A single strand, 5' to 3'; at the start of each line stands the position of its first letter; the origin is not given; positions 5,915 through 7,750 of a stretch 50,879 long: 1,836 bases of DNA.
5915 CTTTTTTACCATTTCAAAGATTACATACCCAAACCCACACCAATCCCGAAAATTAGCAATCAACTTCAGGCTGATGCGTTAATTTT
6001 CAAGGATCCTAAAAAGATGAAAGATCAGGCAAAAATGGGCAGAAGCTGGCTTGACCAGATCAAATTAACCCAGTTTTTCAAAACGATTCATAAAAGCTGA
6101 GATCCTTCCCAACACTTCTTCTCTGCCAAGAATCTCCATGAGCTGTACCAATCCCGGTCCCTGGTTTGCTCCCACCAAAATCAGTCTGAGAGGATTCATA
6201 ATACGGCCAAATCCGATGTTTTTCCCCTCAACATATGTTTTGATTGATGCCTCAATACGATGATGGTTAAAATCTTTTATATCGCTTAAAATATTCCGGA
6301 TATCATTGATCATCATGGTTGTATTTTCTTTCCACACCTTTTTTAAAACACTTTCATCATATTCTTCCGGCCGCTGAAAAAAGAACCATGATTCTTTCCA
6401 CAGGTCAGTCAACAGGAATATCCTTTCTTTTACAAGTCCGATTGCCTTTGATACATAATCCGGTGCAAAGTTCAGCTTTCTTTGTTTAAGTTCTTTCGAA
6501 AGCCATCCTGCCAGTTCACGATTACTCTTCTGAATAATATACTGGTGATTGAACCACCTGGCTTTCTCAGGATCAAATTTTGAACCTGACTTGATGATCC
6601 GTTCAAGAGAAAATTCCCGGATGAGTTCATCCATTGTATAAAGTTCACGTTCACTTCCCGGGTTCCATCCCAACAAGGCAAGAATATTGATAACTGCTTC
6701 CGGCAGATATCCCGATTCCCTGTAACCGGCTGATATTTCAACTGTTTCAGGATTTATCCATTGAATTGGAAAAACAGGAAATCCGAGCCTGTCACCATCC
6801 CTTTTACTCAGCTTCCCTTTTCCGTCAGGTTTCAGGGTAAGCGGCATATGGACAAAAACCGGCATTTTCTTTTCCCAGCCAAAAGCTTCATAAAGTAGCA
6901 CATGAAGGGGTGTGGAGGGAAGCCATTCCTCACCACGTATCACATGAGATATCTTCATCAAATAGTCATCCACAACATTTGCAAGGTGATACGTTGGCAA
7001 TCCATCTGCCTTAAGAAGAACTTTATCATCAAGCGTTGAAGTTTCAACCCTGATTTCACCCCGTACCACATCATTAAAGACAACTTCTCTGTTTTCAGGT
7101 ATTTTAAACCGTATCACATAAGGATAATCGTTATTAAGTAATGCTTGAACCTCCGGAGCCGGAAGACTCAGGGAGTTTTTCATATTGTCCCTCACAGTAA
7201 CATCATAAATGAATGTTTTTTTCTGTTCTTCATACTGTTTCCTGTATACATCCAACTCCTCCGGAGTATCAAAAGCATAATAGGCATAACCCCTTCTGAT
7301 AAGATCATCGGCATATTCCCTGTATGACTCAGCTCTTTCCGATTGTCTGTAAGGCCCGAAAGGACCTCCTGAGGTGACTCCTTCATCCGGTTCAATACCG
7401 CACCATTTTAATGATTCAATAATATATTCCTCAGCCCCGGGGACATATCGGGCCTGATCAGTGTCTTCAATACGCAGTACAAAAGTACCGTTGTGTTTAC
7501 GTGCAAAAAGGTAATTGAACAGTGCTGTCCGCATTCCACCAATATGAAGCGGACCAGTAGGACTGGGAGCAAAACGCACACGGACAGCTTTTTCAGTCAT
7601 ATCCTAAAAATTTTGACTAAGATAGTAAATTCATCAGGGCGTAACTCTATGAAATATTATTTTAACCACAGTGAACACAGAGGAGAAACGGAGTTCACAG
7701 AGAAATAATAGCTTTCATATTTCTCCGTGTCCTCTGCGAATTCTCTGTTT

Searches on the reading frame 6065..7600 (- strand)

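Call 53: search_protein_families(library=ncbifam, proteins=[window:6065-7600:-], max_evalue=0.00001)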
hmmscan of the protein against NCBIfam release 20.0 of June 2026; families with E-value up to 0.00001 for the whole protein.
window:6065-7600:- (511 aa): 10 families
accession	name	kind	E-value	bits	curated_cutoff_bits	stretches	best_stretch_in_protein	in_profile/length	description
TIGR00464.1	gltX_bact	equivalog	8e-152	506.4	289.95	1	6-505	2-469/470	glutamate--tRNA ligase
TIGR03838.1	queuosine_YadB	equivalog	2.7e-56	191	276.7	1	7-269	2-235/272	tRNA glutamyl-Q(34) synthetase GluQRS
NF004315.1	PRK05710.1-4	equivalog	1.9e-53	181.7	250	1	9-270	2-254/274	tRNA glutamyl-Q(34) synthetase GluQRS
NF004314.0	PRK05710.1-3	equivalog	7.3e-52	176.6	256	1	3-268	4-237/297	tRNA glutamyl-Q(34) synthetase GluQRS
NF004313.0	PRK05710.1-2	equivalog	2.3e-42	145.2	380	1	5-269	4-247/299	tRNA glutamyl-Q(34) synthetase GluQRS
NF003169.0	PRK04156.1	equivalog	1.9e-36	125.9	516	1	3-252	99-329/567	glutamate--tRNA ligase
NF004312.0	PRK05710.1-1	equivalog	8.1e-34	117.4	453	1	7-268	15-241/306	tRNA glutamyl-Q(34) synthetase GluQRS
TIGR00463.1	gltX_arch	equivalog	4.6e-32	111.3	401.75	1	5-245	93-314/560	glutamate--tRNA ligase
TIGR00440.1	glnS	equivalog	5.2e-14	52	425.8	1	6-233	1-214/524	glutamine--tRNA ligase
NF011291.0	PRK14703.1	equivalog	8.2e-13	47.5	681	1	5-131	31-149/769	glutamine--tRNA ligase/YqeY domain fusion protein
